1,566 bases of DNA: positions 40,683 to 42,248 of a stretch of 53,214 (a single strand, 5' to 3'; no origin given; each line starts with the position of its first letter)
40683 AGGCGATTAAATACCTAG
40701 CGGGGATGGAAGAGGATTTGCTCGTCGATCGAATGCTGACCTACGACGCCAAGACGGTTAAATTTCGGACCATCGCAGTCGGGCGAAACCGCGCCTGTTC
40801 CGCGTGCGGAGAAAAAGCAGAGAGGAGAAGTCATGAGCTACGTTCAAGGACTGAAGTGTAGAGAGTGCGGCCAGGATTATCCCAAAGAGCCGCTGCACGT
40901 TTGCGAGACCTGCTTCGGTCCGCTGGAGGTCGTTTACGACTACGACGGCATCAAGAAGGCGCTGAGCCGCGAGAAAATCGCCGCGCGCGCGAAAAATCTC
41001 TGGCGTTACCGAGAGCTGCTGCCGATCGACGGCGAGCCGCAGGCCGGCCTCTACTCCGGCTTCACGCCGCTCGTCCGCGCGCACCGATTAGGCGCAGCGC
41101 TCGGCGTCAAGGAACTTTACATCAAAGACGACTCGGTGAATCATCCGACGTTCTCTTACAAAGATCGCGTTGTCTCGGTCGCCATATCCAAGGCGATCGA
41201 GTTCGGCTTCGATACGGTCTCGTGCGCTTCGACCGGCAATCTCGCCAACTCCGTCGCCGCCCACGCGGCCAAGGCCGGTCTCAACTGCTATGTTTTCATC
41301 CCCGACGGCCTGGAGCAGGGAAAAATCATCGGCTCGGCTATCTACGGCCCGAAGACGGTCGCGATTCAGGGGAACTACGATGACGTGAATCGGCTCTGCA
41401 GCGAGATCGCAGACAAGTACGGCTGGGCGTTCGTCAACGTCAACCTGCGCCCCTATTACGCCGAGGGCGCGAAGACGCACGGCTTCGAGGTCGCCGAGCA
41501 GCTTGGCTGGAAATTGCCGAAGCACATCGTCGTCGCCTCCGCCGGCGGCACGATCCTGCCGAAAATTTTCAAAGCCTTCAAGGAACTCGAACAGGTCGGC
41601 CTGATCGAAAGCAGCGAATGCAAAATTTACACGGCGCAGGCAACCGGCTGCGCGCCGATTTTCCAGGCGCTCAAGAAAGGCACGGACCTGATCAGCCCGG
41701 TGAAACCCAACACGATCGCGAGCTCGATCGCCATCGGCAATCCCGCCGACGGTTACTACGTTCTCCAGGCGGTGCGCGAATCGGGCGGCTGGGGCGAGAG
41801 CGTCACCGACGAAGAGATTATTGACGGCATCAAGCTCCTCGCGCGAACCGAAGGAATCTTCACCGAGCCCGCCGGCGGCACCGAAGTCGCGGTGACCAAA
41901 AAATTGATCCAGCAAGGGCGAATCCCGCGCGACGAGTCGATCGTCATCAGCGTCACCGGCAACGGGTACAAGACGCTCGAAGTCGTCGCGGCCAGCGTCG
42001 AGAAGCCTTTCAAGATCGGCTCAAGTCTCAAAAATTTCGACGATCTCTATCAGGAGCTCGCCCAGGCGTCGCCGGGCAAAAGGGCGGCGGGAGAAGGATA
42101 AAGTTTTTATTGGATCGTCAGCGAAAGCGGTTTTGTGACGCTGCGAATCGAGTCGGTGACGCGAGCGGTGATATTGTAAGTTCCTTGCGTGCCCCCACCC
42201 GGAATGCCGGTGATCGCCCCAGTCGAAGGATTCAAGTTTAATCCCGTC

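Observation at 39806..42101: SAM-I riboswitch controls a ThiF/MoeB-like E1 plus a threonine-synthase paralog, implying thiocarboxylate-dependent homocysteine/methionine synthesis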

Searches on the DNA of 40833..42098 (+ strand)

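Call 26: search_rna_families(sources=[L001, L003, L004, L005, L006, L007], threshold=gathering)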
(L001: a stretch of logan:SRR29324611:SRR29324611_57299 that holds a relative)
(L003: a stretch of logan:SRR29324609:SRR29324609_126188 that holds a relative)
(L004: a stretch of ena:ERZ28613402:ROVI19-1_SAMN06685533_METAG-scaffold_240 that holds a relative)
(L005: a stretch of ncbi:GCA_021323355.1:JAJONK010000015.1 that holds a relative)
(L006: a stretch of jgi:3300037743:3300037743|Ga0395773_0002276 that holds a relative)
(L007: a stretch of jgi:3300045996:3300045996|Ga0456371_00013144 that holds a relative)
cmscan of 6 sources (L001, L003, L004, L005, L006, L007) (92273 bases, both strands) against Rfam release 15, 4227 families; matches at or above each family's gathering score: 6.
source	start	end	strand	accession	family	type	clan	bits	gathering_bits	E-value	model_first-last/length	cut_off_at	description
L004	9013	9121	+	RF00162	SAM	Cis-reg; riboswitch;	CL00012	89.9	44.4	6.3e-20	1-108/108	no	SAM riboswitch aptamer (S box leader)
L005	3350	3458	+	RF00162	SAM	Cis-reg; riboswitch;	CL00012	89.9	44.4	6.3e-20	1-108/108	no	SAM riboswitch aptamer (S box leader)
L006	9015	9123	+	RF00162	SAM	Cis-reg; riboswitch;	CL00012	89.9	44.4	6.3e-20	1-108/108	no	SAM riboswitch aptamer (S box leader)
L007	914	1022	+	RF00162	SAM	Cis-reg; riboswitch;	CL00012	89.9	44.4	6.3e-20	1-108/108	no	SAM riboswitch aptamer (S box leader)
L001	8447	8557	+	RF00162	SAM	Cis-reg; riboswitch;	CL00012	86.2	44.4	7.3e-19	1-108/108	no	SAM riboswitch aptamer (S box leader)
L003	3009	3119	+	RF00162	SAM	Cis-reg; riboswitch;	CL00012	86.2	44.4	7.3e-19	1-108/108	no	SAM riboswitch aptamer (S box leader)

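Call 32: search_rna_families(source=L008, threshold=gathering)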
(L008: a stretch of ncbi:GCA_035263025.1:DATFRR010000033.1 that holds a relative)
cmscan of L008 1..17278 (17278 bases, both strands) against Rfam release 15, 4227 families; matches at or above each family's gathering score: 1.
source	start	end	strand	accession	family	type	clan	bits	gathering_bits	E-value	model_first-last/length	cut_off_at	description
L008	7878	7990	+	RF00162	SAM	Cis-reg; riboswitch;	CL00012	77.2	44.4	5.7e-17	1-108/108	no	SAM riboswitch aptamer (S box leader)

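Call 40: search_rna_families(sources=[L009, L011, L012], threshold=gathering)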
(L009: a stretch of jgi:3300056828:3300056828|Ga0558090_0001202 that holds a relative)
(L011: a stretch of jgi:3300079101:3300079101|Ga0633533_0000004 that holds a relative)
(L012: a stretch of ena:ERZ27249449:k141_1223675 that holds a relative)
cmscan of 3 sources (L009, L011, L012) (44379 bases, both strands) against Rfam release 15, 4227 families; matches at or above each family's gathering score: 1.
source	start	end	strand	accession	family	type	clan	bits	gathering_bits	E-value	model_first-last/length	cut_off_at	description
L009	7784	7888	+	RF00162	SAM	Cis-reg; riboswitch;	CL00012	71.5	44.4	6.8e-15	1-108/108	no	SAM riboswitch aptamer (S box leader)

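Call 69: search_rna_families(sources=[L020, L023, L028, L031, L034, L040, L043, L056, L070, L083], threshold=gathering)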
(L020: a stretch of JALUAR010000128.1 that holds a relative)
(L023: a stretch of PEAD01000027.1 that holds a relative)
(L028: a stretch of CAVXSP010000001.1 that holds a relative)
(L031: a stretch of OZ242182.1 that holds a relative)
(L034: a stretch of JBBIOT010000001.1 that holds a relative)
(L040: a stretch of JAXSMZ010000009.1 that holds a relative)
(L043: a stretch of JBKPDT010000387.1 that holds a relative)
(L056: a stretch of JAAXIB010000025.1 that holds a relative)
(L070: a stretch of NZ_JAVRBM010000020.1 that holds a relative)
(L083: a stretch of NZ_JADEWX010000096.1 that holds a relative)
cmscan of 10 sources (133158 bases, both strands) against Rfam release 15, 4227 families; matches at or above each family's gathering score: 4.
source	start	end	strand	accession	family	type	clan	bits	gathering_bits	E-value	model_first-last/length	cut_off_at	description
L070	8830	8885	+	RF02596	cyano_het_sRNA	Gene; sRNA;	-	81.3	35.7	5.8e-14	1-56/56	no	Cyanobacteria heterocyst sRNA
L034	5058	5131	+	RF00005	tRNA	Gene; tRNA;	CL00001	74.1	29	4.8e-14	1-71/71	no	tRNA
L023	14000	14093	-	RF01852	tRNA-Sec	Gene; tRNA;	CL00001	71.3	47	2.7e-12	1-91/91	no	Selenocysteine transfer RNA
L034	4528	4601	+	RF00005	tRNA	Gene; tRNA;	CL00001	68.1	29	2.1e-12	1-71/71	no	tRNA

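Call 76: search_rna_families(source=L097, threshold=gathering)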
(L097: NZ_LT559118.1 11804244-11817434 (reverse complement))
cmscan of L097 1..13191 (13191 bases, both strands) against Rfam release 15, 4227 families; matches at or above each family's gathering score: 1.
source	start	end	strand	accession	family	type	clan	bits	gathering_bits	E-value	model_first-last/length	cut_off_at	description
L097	5816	5957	+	RF00162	SAM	Cis-reg; riboswitch;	CL00012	68.7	44.4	1.3e-14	1-108/108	no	SAM riboswitch aptamer (S box leader)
